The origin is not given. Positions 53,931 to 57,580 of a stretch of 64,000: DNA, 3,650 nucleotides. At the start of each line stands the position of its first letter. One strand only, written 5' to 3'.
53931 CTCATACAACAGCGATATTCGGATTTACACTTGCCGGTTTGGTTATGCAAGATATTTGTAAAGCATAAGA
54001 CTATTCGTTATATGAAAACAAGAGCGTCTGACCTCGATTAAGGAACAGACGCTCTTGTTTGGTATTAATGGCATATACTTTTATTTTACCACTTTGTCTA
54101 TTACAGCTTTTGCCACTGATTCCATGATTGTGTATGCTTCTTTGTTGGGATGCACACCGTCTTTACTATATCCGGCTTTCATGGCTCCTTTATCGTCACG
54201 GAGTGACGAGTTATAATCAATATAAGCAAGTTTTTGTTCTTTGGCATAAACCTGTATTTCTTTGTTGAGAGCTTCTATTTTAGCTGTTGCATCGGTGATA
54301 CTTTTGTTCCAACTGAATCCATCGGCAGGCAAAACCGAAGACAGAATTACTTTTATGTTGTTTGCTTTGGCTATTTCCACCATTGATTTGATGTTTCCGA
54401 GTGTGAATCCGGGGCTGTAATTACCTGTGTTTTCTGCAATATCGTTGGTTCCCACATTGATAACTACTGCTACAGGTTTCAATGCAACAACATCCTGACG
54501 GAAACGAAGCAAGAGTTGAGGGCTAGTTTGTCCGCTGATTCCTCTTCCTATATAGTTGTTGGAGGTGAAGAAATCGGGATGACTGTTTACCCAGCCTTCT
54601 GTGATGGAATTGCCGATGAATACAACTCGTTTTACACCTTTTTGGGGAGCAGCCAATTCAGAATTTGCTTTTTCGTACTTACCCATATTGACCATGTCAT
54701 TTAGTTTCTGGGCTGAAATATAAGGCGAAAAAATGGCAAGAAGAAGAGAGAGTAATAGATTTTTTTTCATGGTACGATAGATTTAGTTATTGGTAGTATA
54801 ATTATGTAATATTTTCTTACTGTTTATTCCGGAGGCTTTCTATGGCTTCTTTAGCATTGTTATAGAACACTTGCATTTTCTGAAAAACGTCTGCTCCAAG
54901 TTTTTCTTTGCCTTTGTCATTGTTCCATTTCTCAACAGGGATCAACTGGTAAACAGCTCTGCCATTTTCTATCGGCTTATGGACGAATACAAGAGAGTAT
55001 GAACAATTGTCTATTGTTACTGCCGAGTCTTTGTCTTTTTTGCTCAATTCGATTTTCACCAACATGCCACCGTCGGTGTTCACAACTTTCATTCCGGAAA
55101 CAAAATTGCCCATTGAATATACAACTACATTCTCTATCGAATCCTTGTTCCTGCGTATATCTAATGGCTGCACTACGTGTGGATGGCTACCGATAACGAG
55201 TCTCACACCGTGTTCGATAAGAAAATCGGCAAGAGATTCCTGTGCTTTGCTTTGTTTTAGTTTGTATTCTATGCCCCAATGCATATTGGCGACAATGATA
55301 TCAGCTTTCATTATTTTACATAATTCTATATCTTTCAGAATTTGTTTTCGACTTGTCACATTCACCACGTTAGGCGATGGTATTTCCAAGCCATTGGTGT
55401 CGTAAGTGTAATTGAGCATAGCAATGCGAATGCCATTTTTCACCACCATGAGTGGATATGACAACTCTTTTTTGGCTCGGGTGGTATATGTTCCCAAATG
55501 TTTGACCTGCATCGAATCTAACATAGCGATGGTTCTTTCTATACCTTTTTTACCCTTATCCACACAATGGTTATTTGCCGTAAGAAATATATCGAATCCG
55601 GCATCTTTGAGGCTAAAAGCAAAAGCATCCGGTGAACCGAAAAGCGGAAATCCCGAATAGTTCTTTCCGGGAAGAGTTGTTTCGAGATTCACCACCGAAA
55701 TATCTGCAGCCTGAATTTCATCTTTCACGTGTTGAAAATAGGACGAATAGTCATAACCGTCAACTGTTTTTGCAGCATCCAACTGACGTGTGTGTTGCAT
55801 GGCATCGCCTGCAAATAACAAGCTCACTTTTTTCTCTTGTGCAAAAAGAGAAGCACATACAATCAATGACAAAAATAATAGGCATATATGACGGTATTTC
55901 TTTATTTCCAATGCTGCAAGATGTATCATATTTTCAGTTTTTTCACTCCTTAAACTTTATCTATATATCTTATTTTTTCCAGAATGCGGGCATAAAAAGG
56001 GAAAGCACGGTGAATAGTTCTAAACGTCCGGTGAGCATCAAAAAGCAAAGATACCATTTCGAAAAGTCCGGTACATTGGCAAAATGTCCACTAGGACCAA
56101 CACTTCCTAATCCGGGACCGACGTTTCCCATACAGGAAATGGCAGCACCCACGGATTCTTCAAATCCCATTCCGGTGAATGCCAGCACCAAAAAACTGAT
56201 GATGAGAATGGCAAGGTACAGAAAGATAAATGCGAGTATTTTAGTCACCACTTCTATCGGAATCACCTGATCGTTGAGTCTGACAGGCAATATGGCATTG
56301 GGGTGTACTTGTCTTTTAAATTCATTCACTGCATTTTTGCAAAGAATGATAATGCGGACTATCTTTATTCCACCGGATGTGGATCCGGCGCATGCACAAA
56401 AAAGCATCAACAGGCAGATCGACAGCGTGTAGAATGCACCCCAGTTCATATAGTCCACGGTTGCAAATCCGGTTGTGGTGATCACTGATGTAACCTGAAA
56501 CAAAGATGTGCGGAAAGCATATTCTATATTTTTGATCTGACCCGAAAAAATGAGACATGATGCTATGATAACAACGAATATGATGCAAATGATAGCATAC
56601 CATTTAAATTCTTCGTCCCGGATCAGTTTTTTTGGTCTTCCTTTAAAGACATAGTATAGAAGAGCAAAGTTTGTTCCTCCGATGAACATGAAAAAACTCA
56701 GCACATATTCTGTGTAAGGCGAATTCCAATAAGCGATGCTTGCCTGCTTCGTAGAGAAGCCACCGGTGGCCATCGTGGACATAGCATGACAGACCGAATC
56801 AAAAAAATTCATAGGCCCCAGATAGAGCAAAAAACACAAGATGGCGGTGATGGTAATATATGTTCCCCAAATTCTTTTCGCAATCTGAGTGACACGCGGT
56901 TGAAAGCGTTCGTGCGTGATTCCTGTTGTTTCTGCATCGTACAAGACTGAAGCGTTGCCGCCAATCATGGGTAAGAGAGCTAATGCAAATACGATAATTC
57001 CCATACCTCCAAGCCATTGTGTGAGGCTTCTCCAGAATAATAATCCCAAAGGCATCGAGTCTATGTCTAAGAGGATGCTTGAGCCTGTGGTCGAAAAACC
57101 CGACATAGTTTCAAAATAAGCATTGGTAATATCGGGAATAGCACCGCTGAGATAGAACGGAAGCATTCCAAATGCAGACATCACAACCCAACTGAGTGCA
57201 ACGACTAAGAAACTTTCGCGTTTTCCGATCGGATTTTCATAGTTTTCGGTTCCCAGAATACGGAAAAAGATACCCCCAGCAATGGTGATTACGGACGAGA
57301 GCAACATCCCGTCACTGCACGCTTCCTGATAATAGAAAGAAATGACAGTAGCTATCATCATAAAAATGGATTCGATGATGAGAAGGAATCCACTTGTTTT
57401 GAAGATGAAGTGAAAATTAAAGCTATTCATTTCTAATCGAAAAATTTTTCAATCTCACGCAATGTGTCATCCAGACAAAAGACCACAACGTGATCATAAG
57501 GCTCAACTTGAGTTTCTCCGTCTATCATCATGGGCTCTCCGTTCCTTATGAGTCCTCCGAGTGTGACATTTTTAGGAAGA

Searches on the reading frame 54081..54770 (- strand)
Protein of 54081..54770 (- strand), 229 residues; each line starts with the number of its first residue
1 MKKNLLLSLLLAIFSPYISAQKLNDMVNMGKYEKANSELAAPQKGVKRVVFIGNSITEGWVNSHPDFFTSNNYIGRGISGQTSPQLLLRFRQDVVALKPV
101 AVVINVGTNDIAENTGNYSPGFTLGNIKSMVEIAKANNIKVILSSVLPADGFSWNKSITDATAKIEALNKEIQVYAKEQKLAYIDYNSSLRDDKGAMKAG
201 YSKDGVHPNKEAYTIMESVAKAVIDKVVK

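Call 54: search_protein_families(library=pfam, max_evalue=0.00001, proteins=[window:54081-54770:-])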
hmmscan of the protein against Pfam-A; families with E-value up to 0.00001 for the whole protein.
window:54081-54770:- (229 aa): 2 families
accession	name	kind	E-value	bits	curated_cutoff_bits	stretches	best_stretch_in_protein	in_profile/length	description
PF13472.12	Lipase_GDSL_2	-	1.3e-26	94.7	32.9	1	51-214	1-177/178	GDSL-like Lipase/Acylhydrolase family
PF00657.28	Lipase_GDSL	-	2e-14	54.7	23.6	1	49-216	1-204/208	GDSL-like Lipase/Acylhydrolase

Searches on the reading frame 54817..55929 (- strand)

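Call 54: search_protein_families(library=pfam, max_evalue=0.00001, proteins=[window:54817-55929:-])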
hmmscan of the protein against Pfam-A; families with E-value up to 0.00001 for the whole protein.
window:54817-55929:- (370 aa): 1 family
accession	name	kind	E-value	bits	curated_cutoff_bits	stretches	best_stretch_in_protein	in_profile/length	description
PF09587.15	PGA_cap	-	9.2e-65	219.1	27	1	37-279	2-254/255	Bacterial capsule synthesis protein PGA_cap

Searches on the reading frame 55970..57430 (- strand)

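Call 54: search_protein_families(library=pfam, max_evalue=0.00001, proteins=[window:55970-57430:-])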
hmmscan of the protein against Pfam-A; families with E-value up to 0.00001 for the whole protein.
window:55970-57430:- (486 aa): 1 family
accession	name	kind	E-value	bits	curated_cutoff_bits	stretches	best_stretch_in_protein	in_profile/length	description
PF02386.22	TrkH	-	1.2e-67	229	27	1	59-481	15-497/502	Cation transport protein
